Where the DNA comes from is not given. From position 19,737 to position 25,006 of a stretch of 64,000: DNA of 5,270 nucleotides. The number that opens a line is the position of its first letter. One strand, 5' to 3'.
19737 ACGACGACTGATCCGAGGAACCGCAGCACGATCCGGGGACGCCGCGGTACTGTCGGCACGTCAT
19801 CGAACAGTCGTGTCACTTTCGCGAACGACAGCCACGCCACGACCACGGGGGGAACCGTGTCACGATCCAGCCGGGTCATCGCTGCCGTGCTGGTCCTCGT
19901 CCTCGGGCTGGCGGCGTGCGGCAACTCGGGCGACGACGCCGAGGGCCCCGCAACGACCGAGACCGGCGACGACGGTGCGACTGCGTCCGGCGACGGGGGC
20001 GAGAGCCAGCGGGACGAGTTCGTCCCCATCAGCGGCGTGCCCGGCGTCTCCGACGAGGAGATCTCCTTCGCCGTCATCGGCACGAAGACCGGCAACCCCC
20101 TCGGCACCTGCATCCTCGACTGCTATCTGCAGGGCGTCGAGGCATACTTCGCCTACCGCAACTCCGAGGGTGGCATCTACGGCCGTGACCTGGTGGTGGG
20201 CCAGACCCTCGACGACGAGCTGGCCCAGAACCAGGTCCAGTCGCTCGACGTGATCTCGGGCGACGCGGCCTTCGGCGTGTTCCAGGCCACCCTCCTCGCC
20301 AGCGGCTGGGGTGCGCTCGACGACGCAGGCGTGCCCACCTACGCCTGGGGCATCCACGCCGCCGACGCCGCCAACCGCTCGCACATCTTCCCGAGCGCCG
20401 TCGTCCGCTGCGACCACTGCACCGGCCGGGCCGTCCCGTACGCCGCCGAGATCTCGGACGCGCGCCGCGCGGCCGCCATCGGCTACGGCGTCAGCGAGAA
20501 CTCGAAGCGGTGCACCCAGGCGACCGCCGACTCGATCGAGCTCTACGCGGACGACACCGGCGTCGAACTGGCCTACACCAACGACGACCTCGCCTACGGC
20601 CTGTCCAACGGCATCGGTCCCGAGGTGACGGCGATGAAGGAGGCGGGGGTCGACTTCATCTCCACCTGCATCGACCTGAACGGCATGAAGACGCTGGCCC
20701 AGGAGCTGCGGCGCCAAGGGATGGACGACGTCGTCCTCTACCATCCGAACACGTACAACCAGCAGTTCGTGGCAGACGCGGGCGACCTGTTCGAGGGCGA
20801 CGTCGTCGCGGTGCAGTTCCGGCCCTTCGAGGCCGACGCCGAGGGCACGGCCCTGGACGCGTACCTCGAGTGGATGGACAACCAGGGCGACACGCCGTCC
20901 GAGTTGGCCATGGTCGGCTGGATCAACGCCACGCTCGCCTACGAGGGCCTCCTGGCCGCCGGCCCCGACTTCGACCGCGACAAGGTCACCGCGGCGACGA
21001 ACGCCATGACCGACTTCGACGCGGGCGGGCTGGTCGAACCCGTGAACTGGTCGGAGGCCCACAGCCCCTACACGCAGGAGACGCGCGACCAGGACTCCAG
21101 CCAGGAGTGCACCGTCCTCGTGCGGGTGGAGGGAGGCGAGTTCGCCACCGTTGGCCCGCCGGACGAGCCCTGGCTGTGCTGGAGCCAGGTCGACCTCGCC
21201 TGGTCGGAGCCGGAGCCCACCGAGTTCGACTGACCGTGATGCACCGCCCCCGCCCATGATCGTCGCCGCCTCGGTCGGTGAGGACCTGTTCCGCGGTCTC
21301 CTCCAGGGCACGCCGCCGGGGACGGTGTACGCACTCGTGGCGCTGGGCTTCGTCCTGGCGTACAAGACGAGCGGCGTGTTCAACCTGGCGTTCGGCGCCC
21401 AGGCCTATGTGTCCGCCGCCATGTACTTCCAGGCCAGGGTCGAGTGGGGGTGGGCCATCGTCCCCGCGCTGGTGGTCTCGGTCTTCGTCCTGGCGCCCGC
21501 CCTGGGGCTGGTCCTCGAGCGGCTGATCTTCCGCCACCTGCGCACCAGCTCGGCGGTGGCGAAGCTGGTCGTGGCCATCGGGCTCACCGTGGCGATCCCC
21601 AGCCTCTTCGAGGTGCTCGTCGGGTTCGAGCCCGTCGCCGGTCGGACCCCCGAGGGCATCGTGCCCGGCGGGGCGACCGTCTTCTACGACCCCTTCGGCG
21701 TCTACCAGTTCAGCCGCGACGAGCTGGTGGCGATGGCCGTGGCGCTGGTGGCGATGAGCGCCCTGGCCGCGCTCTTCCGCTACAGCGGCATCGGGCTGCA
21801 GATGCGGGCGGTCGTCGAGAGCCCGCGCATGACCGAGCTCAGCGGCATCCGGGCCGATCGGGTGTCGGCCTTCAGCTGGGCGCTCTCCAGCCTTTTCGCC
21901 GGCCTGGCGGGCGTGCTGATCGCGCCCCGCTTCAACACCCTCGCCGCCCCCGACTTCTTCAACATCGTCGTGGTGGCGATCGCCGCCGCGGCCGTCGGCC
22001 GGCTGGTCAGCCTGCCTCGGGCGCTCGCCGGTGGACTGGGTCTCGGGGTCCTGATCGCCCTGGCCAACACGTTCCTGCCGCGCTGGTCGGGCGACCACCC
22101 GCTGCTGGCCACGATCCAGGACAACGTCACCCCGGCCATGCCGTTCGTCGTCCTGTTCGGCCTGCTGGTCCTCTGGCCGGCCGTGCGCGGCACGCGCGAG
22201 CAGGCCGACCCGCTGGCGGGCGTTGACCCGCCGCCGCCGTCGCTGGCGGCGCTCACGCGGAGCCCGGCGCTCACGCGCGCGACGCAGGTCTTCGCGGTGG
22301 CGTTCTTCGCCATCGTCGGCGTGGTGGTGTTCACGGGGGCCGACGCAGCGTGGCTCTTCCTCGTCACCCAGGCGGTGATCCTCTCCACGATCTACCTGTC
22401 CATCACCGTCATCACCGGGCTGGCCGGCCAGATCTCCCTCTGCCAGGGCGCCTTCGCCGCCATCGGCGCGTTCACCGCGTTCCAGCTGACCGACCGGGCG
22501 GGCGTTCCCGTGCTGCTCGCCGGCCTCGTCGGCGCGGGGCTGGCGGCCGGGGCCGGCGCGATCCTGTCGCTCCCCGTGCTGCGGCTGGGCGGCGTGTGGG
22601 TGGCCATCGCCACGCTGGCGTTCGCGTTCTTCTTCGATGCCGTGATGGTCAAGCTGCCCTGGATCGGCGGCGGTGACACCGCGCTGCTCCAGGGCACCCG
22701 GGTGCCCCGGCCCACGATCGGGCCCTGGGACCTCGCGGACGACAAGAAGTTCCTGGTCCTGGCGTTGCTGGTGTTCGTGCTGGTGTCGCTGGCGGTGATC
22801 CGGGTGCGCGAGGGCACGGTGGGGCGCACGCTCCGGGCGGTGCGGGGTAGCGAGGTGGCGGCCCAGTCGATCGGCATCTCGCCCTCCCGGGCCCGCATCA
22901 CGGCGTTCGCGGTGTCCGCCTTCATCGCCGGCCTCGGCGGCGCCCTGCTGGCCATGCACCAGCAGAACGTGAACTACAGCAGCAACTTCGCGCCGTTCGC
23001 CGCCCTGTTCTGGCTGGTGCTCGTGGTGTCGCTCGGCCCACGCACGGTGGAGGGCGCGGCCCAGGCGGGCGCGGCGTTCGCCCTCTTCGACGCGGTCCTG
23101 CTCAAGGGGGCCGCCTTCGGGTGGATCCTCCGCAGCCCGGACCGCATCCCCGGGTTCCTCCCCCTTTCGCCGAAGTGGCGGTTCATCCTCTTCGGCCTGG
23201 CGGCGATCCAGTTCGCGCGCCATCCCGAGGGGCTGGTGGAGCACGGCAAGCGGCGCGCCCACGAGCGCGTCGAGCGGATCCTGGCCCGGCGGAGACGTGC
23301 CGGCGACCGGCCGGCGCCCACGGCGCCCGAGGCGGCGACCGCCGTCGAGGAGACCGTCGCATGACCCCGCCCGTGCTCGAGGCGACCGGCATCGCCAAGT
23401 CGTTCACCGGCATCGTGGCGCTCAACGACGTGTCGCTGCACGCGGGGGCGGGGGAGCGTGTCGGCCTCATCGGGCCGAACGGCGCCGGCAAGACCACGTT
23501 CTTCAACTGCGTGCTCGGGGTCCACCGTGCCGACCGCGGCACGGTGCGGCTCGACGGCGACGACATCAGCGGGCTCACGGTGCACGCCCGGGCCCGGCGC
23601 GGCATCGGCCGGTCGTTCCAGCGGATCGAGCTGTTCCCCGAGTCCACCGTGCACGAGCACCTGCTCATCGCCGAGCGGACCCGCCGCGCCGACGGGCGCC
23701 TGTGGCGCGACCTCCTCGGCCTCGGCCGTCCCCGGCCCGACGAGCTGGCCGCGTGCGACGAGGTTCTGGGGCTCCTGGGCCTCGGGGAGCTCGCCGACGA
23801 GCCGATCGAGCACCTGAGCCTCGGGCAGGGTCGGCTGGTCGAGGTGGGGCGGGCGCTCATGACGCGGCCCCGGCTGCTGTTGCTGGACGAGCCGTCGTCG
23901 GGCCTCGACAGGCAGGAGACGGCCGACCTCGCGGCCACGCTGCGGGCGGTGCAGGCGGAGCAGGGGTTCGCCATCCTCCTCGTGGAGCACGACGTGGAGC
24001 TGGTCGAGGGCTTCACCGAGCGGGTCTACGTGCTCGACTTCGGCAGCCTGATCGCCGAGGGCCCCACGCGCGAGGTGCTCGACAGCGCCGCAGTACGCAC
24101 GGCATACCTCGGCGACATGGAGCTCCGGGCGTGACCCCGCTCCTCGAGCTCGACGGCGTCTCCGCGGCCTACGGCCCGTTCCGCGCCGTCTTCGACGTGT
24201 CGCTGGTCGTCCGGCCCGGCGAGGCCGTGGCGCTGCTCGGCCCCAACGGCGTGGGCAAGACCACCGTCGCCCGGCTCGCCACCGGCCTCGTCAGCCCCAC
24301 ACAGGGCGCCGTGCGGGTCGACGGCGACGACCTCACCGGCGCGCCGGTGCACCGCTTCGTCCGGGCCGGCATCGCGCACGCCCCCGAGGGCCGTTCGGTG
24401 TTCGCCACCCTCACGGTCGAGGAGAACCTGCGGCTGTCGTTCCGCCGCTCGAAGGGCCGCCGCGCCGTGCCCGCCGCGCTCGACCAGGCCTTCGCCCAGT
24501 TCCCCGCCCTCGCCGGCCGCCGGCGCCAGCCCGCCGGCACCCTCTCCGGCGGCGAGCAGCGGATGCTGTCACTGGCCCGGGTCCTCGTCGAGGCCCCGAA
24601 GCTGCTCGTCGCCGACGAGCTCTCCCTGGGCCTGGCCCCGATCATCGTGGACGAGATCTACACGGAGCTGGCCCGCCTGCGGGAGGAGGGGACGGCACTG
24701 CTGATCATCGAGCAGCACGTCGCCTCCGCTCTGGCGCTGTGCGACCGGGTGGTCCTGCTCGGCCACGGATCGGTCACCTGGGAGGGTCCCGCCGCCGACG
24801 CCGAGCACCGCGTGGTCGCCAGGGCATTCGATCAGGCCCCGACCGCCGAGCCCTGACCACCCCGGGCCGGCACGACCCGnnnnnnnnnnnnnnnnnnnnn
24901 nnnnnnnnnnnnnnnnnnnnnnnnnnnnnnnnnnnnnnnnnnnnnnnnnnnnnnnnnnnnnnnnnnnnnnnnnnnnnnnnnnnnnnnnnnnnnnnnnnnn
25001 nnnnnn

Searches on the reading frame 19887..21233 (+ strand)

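Call 17: search_protein_families(library=pfam, proteins=[window:19887-21233:+])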
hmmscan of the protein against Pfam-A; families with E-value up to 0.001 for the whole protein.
window:19887-21233:+ (448 aa): 1 family
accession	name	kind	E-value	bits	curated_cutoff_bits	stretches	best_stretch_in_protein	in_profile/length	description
PF13458.12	Peripla_BP_6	-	9.3e-20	72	31.7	1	59-390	2-324/343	Periplasmic binding protein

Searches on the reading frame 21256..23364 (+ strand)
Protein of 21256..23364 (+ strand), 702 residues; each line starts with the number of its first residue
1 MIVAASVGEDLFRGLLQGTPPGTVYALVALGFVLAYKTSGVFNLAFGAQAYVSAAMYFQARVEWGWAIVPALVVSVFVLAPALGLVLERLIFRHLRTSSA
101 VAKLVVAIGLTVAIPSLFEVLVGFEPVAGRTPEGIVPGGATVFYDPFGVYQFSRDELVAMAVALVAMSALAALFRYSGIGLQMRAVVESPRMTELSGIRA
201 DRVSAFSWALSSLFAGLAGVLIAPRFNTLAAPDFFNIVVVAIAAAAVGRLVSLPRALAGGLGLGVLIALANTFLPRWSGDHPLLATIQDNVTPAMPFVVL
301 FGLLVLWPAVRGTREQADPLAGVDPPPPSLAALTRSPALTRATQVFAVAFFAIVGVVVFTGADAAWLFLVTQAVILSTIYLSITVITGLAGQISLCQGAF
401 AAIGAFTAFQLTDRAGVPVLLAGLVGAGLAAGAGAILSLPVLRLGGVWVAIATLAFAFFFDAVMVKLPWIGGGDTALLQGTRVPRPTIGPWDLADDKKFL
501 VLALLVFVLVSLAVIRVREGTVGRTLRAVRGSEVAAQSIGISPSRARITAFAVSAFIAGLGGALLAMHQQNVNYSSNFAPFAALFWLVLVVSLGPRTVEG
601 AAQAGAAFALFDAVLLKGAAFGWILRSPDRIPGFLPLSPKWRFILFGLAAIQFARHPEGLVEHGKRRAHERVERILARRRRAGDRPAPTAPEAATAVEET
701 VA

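Call 17: search_protein_families(library=pfam, proteins=[window:21256-23364:+])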
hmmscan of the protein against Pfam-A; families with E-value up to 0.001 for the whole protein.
window:21256-23364:+ (702 aa): 1 family
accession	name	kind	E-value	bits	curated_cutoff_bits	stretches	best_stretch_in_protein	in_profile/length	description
PF02653.21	BPD_transp_2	-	4.2e-53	180.7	26.8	2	22-288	9-253/269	Branched-chain amino acid transport system / permease component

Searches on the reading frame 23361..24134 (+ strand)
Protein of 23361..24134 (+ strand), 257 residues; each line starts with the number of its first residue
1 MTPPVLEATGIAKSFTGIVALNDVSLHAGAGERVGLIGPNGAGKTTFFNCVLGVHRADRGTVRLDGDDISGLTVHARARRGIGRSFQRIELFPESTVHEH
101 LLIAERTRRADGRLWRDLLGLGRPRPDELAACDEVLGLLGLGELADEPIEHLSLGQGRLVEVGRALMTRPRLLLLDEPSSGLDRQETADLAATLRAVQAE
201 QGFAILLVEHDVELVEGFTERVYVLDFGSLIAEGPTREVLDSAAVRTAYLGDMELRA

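Call 17: search_protein_families(library=pfam, proteins=[window:23361-24134:+])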
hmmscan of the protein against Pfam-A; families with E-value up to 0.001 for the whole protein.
window:23361-24134:+ (257 aa): 3 families
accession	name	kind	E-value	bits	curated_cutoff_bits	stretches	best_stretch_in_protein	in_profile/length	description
PF00005.33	ABC_tran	-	8.2e-31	107.9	25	1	21-179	1-136/137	ABC transporter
PF13304.12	AAA_21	-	1.5e-08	35.5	27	0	35-66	3-26/304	AAA domain, putative AbiEii toxin, Type IV TA system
PF12399.14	BCA_ABC_TP_C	-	2.6e-05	24.1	25.5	1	230-252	2-24/27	Branched-chain amino acid ATP-binding cassette transporter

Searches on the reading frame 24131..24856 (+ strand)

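Call 17: search_protein_families(library=pfam, proteins=[window:24131-24856:+])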
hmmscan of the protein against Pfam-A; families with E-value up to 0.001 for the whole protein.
window:24131-24856:+ (241 aa): 3 families
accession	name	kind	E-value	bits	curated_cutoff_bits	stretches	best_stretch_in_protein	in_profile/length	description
PF00005.33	ABC_tran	-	1.5e-28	100.6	25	1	22-163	3-134/137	ABC transporter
PF13304.12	AAA_21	-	5.2e-06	27.2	27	0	130-191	230-294/304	AAA domain, putative AbiEii toxin, Type IV TA system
PF13191.12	AAA_16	-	0.00049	21.1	32.6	1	28-132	23-104/167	AAA ATPase domain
